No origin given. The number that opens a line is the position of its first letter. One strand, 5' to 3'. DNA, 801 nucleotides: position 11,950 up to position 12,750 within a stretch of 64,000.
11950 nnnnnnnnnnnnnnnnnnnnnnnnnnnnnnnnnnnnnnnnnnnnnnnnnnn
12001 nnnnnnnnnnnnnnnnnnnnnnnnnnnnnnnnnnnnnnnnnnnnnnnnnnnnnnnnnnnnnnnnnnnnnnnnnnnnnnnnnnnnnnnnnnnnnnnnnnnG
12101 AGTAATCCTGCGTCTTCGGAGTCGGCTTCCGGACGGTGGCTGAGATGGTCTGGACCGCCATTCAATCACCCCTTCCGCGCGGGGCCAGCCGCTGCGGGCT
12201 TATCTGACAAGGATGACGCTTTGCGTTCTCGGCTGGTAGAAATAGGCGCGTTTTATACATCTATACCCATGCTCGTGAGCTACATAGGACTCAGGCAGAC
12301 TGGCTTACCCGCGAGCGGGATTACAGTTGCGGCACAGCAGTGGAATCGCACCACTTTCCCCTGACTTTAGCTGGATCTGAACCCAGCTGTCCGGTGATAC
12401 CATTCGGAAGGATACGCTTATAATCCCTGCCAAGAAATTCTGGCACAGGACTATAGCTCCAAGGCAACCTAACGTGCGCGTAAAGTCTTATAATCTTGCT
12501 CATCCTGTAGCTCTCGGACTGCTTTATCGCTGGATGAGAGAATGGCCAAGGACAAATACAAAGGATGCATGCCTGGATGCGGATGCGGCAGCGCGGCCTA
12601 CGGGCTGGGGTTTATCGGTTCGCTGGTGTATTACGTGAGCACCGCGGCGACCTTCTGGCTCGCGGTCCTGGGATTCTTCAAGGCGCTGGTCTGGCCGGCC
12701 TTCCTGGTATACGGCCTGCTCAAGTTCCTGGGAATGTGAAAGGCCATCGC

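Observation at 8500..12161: Riboswitch-led operon encoding a B12-binding-domain / TM / J-domain protein next to a PduO adenosyltransferase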

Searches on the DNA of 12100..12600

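Call 20: search_rna_families(source=window, start=12100, end=12600, threshold=evalue, max_evalue=0.01, show_alignments=1)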
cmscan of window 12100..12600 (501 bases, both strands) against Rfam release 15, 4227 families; matches with E-value up to 0.01: 1.
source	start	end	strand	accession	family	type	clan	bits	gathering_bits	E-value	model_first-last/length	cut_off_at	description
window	12275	12405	-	RF00174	Cobalamin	Cis-reg; riboswitch;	CL00101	36.8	31.5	7.9e-08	1-189/189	no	Cobalamin riboswitch aptamer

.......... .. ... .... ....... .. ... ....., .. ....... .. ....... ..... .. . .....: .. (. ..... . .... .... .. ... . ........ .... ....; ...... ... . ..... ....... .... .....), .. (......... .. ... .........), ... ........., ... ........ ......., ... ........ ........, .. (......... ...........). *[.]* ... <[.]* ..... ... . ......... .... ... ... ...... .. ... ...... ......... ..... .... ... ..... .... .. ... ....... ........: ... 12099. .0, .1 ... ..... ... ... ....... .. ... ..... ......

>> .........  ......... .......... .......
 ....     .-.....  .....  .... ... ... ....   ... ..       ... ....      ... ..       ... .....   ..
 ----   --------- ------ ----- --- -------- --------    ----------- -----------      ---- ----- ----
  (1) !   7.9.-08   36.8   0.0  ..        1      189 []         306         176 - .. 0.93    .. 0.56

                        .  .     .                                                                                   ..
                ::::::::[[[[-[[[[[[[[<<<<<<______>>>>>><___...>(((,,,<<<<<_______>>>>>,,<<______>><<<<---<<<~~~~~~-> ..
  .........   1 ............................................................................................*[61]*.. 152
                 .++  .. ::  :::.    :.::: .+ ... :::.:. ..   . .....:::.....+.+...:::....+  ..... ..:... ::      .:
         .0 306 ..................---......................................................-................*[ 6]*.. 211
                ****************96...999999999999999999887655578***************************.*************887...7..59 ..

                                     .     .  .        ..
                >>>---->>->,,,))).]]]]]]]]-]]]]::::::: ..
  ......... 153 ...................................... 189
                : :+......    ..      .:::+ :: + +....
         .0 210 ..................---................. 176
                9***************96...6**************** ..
